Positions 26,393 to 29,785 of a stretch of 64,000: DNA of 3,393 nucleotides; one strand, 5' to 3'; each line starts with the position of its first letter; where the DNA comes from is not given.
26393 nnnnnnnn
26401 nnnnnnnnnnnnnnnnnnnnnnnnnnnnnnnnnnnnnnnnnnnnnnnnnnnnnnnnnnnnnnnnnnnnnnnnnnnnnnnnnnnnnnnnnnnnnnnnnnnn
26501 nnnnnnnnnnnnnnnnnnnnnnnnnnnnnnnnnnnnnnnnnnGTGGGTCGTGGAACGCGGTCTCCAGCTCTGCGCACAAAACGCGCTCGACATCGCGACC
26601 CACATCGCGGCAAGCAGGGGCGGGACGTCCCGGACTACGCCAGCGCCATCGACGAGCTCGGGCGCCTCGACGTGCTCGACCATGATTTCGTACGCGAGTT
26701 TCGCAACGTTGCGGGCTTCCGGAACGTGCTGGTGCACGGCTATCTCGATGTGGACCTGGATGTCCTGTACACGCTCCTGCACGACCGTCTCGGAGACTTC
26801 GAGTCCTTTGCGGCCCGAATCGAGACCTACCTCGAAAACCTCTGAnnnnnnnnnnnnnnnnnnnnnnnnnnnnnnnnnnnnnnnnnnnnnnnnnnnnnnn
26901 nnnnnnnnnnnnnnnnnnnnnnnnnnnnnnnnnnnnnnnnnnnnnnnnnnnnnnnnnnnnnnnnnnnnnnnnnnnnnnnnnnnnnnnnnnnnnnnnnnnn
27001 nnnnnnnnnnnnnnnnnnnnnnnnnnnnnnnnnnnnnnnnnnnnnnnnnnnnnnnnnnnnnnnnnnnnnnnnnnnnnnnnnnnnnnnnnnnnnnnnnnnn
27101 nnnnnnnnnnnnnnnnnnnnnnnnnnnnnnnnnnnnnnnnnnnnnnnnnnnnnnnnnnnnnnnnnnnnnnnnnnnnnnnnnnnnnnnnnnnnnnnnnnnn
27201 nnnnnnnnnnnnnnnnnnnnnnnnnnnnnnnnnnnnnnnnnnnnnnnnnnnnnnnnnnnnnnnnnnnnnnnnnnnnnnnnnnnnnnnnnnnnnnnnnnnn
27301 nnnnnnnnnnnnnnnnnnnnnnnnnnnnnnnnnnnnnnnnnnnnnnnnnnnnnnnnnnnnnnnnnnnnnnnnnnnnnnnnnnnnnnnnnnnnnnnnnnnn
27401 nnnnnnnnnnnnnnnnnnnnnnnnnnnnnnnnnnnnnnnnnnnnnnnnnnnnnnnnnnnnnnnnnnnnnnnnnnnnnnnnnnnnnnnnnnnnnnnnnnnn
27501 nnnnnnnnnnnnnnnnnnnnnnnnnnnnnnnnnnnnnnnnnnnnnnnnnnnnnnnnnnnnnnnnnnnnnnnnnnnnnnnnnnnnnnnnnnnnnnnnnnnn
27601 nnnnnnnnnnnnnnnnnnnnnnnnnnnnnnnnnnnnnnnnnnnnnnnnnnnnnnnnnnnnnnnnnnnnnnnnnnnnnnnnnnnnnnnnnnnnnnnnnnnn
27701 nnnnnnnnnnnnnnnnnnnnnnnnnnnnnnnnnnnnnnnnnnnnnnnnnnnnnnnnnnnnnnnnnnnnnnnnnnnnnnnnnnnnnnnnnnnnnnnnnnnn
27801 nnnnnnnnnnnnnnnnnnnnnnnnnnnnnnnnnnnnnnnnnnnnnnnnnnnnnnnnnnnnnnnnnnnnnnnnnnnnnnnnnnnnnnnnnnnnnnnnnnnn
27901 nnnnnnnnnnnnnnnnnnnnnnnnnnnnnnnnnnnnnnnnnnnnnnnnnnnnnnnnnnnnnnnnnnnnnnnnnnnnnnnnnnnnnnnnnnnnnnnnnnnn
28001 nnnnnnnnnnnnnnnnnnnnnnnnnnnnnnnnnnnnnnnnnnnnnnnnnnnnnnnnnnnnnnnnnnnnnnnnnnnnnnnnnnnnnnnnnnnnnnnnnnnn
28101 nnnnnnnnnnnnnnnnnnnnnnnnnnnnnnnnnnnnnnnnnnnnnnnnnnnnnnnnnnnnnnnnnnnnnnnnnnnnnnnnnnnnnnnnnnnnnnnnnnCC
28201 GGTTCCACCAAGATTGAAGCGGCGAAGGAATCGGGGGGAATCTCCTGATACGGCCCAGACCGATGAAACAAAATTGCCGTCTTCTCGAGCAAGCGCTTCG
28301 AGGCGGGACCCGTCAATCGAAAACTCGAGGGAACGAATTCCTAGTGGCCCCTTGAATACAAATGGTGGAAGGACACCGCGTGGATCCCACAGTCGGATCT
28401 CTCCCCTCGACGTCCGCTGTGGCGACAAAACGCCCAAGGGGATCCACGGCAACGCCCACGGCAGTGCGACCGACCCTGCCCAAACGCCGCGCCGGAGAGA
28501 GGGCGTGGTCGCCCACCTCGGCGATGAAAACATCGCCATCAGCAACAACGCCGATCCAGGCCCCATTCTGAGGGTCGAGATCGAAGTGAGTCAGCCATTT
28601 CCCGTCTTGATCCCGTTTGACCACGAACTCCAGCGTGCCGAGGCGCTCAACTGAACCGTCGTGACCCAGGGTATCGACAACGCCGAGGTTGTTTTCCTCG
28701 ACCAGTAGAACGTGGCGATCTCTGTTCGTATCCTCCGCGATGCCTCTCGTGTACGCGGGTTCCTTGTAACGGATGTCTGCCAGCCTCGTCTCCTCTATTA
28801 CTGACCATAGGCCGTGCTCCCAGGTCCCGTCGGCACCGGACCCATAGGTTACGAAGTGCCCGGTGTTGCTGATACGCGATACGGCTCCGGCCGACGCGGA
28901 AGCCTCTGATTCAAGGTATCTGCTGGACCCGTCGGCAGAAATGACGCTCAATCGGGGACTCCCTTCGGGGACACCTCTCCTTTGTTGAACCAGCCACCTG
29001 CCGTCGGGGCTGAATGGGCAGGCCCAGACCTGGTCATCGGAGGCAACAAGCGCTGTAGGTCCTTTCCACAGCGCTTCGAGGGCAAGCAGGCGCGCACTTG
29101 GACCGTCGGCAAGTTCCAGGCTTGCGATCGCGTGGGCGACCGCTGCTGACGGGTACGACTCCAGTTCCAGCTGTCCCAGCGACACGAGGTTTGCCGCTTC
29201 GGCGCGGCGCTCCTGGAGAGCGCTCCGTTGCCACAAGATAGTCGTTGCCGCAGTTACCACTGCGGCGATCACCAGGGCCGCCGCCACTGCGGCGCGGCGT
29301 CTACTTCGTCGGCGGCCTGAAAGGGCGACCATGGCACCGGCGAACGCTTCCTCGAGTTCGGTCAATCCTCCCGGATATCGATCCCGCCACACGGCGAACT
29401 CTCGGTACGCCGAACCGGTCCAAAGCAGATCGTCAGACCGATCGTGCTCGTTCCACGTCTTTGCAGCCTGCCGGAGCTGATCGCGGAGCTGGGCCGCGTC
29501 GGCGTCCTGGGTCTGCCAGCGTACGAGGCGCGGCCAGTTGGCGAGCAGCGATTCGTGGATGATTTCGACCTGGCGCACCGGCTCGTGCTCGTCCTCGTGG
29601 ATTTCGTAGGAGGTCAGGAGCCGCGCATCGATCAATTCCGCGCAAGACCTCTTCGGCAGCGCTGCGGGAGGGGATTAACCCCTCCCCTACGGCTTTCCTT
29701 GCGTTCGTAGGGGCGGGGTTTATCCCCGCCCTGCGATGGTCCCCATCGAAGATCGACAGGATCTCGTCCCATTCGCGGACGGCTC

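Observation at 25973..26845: Two MntA/HepT (nucleotidyltransferase/HEPN) modules interleaved with the paralogues, each damaged differently, including compensated frameshifts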

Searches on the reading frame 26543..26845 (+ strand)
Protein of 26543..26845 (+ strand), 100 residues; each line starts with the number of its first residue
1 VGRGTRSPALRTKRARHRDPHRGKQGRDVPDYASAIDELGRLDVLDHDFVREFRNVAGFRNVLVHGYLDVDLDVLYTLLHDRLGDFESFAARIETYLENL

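Call 11: search_protein_families(library=pfam, max_evalue=0.01, proteins=[window:26543-26845:+])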
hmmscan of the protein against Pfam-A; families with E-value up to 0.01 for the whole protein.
window:26543-26845:+ (100 aa): 1 family
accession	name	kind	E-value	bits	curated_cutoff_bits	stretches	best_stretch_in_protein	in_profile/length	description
PF01934.22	HepT-like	-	1.1e-14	54.5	23.5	1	24-93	52-120/120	Ribonuclease HepT-like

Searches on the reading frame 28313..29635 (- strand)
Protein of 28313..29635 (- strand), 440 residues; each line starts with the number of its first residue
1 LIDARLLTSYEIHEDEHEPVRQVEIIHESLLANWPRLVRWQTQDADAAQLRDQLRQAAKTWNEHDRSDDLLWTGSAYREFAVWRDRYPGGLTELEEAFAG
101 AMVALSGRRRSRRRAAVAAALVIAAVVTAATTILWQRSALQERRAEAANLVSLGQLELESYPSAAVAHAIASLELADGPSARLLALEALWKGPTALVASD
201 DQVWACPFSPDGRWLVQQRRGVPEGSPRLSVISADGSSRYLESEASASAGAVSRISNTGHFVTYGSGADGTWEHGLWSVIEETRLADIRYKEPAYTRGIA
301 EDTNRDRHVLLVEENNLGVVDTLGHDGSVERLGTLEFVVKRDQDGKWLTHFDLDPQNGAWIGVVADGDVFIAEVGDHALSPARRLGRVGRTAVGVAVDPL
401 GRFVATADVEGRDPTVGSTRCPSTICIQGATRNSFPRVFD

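Call 13: search_protein_families(library=pfam, max_evalue=0.001, proteins=[window:28313-29635:-])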
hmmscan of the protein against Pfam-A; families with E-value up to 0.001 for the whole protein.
window:28313-29635:- (440 aa): 1 family
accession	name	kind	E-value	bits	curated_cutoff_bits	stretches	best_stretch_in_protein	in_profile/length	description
PF20703.3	nSTAND1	-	1.8e-12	48.1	27.1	1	1-68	320-378/379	Novel STAND NTPase 1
